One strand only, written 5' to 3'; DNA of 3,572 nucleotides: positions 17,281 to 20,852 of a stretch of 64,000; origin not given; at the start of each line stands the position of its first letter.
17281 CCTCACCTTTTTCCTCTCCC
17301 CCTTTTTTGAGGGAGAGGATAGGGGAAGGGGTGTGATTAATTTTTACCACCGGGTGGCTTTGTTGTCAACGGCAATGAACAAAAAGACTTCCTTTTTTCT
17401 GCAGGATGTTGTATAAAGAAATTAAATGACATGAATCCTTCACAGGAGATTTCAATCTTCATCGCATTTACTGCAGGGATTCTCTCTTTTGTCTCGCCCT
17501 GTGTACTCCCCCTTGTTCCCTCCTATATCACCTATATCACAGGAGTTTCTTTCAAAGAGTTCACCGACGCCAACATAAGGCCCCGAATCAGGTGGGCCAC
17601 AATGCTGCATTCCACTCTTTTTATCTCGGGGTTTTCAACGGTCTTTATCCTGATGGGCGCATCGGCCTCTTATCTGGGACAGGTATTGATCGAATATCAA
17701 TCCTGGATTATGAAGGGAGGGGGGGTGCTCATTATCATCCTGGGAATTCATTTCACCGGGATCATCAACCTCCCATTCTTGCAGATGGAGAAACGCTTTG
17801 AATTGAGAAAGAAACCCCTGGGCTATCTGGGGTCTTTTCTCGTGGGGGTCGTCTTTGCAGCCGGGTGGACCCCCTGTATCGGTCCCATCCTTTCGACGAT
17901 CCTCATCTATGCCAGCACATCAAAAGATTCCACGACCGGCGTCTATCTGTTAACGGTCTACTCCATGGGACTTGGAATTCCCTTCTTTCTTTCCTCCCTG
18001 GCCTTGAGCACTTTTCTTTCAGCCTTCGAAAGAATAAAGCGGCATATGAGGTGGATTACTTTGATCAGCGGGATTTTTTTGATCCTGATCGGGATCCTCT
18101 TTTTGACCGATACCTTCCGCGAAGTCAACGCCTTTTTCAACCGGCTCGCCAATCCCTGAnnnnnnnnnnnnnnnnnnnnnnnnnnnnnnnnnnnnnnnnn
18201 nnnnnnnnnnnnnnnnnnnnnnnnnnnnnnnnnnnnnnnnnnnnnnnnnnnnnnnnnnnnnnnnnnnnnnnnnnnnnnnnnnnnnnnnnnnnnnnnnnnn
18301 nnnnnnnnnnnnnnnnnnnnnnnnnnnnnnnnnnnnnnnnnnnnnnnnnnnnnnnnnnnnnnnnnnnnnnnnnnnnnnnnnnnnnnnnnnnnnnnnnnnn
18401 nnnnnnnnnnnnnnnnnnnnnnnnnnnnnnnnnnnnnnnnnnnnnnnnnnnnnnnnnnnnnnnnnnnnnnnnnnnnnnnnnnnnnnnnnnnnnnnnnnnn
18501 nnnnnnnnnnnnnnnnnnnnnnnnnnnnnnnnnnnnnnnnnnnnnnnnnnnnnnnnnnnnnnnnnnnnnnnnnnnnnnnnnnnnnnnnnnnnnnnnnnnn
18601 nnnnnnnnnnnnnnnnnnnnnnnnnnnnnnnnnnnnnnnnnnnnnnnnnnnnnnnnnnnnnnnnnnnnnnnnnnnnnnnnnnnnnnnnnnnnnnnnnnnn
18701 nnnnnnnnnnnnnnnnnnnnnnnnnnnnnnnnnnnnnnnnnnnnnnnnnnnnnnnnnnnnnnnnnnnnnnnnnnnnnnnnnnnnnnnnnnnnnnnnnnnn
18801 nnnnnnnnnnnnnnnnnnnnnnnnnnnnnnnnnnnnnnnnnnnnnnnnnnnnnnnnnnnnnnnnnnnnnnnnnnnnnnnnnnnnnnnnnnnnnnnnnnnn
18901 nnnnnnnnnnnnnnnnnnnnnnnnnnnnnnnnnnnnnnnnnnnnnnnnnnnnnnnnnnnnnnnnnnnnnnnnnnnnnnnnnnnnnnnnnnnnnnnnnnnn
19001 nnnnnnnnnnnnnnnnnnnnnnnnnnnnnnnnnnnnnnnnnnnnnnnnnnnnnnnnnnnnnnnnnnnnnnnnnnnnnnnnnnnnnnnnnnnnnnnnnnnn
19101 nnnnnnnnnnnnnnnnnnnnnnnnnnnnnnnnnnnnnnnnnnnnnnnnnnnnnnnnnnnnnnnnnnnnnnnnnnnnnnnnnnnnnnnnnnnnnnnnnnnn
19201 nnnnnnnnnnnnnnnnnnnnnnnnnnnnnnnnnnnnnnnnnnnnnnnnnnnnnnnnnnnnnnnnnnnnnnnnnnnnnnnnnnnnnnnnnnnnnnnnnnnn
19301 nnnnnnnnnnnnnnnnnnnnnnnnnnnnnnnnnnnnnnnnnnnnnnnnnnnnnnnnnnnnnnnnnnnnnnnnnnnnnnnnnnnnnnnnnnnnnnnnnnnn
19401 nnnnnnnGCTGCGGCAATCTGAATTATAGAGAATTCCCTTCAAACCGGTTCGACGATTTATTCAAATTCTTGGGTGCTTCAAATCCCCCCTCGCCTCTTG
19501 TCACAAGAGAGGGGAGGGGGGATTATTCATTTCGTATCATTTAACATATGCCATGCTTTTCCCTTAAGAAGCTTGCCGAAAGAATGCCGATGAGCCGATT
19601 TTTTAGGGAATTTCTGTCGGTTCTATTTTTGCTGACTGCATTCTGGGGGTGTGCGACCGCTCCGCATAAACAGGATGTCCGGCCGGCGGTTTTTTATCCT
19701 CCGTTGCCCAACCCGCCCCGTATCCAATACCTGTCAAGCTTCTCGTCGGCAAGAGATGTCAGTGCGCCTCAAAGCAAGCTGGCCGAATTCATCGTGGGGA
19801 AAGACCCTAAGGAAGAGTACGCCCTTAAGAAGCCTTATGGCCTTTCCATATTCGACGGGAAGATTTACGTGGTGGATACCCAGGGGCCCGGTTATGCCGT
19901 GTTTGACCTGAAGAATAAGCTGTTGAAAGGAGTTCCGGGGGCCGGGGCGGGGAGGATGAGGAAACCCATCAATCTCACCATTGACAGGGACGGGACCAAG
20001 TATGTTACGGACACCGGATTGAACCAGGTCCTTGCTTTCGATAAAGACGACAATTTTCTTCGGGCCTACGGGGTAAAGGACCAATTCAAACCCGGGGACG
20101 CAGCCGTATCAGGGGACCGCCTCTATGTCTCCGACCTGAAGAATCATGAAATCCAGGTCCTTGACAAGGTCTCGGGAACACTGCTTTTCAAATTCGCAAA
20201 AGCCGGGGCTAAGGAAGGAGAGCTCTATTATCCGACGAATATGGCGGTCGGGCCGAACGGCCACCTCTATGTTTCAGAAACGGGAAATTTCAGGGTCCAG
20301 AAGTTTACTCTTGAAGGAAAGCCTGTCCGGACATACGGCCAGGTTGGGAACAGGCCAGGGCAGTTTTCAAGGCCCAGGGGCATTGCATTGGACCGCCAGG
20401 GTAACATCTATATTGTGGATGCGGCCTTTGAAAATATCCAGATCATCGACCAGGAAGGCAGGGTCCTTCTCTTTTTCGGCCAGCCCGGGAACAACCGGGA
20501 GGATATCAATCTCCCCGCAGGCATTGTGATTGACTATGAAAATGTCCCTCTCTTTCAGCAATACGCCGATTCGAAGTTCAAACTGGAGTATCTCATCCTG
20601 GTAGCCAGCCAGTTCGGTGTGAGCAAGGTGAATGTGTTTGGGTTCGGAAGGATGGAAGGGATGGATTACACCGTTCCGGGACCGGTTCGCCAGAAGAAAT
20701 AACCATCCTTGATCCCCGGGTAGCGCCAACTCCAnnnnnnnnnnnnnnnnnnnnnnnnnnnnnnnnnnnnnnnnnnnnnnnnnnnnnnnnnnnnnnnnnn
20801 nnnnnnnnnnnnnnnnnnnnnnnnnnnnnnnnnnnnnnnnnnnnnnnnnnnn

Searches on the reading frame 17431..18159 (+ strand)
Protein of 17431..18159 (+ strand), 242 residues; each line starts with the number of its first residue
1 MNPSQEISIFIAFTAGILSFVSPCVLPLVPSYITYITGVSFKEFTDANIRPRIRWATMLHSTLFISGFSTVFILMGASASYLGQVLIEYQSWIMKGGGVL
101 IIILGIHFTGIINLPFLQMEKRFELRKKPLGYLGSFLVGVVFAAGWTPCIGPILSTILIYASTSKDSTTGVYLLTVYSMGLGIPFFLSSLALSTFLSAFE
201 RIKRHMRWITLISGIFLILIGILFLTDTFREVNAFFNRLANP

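Call 3: search_protein_families(library=pfam, proteins=[window:17431-18159:+], max_evalue=0.1)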
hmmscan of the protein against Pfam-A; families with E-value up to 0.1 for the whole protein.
window:17431-18159:+ (242 aa): 5 families
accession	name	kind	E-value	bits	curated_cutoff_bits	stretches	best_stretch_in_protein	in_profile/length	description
PF02683.22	DsbD_TM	-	1e-18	67.9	27.1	1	9-225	5-215/219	Cytochrome C biogenesis protein transmembrane domain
PF01810.24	LysE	-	6.9e-06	26.1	25.6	1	164-227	129-192/193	LysE type translocator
PF03729.18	DUF308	-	0.034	14.8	25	1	175-226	22-73/73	Short repeat of unknown function (DUF308)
PF18917.5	LiaI-LiaF-like_TM1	-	0.075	13.6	27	1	211-229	1-19/42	LiaI-LiaF-like transmembrane region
PF24709.1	DUF7670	-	0.085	13.6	29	1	201-239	3-41/118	Domain of unknown function (DUF7670)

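Call 4: search_protein_families(library=ncbifam, proteins=[window:17431-18159:+], max_evalue=0.1)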
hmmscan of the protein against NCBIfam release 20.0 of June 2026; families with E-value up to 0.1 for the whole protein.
window:17431-18159:+ (242 aa): 3 families
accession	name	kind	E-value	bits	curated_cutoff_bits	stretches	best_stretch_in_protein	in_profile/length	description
NF045694.1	seleno_TsoB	exception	1.4e-17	63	805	1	10-232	186-398/572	rhodanese/DsbD fusion-like selenoprotein TsoB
NF040495.1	tranport_ArsG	equivalog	1.2e-15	57.5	200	1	5-226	3-222/225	aromatic aminobenezylarsenical efflux permease ArsG family transporter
NF001419.0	PRK00293.1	subfamily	5.6e-13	48.3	330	1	5-229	168-386/574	protein-disulfide reductase DsbD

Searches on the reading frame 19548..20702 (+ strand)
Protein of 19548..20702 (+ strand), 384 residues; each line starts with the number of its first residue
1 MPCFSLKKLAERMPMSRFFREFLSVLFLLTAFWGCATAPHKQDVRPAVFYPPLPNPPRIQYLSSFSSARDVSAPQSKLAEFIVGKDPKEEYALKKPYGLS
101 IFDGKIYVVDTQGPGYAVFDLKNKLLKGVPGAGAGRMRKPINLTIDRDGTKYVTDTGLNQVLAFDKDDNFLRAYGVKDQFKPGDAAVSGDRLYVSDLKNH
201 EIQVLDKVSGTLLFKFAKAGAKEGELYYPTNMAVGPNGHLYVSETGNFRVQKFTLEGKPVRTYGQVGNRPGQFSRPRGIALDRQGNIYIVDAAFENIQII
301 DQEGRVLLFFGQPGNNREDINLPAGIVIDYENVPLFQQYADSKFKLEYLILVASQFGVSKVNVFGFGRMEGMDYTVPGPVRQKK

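Call 3: search_protein_families(library=pfam, proteins=[window:19548-20702:+], max_evalue=0.1)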
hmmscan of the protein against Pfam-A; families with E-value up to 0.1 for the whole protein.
window:19548-20702:+ (384 aa): 9 families
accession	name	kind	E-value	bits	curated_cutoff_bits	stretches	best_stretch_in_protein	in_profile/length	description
PF01436.27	NHL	-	2.4e-22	78.2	20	3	226-253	1-28/28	NHL repeat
PF25021.1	TEN_NHL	-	2.4e-10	40.3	27.1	2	272-312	140-178/357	Teneurin NHL domain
PF17170.10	DUF5128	-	5.1e-05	23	22.9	0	237-297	53-114/321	6-bladed beta-propeller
PF06739.17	SBBP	-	0.00025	21.4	20.5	1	276-290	15-29/38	Beta-propeller repeat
PF08450.18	SGL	-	0.00035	20.7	26.3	0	240-307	148-217/246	SMP-30/Gluconolactonase/LRE-like region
PF24684.1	Vgb_lyase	-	0.00035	19.9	50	1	228-308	140-215/290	Virginiamycin B lyase family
PF22701.2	Mala_s_1-like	-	0.004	17.4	27.5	1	232-307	45-121/195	Mal s 1 allergenic protein-like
PF25210.1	Kelch_FKB95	-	0.0043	17.1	70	1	100-207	86-198/268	FKB95, Kelch-repeats domain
PF13449.12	Phytase-like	-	0.084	13.2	27.6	0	143-185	73-115/284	Esterase-like activity of phytase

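Call 4: search_protein_families(library=ncbifam, proteins=[window:19548-20702:+], max_evalue=0.1)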
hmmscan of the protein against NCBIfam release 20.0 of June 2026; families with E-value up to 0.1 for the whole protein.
window:19548-20702:+ (384 aa): 6 families
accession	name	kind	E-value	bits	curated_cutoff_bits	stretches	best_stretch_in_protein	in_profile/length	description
NF035926.1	scyF_NHL_VPEP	equivalog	7.7e-36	124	350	2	191-332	115-259/376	scytonemin biosynthesis PEP-CTERM protein ScyF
NF033206.1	ScyE_fam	subfamily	1.5e-10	41.2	80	2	226-289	7-88/333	ScyD/ScyE family protein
NF047780.1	LIC12708_fam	subfamily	0.0063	15.4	150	0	237-308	66-154/391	LIC_12708 family protein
TIGR03866.1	PQQ_ABC_repeats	subfamily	0.03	13.4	287.3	0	274-307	41-75/310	PQQ-dependent catabolism-associated beta-propeller protein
NF041800.1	Hsp20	equivalog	0.042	13.5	140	0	215-252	26-63/162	archaeal heat shock protein Hsp20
TIGR02604.1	Piru_Ver_Nterm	subfamily_domain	0.083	12.2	122.2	0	224-248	318-342/367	PVC-type heme-binding CxxCH protein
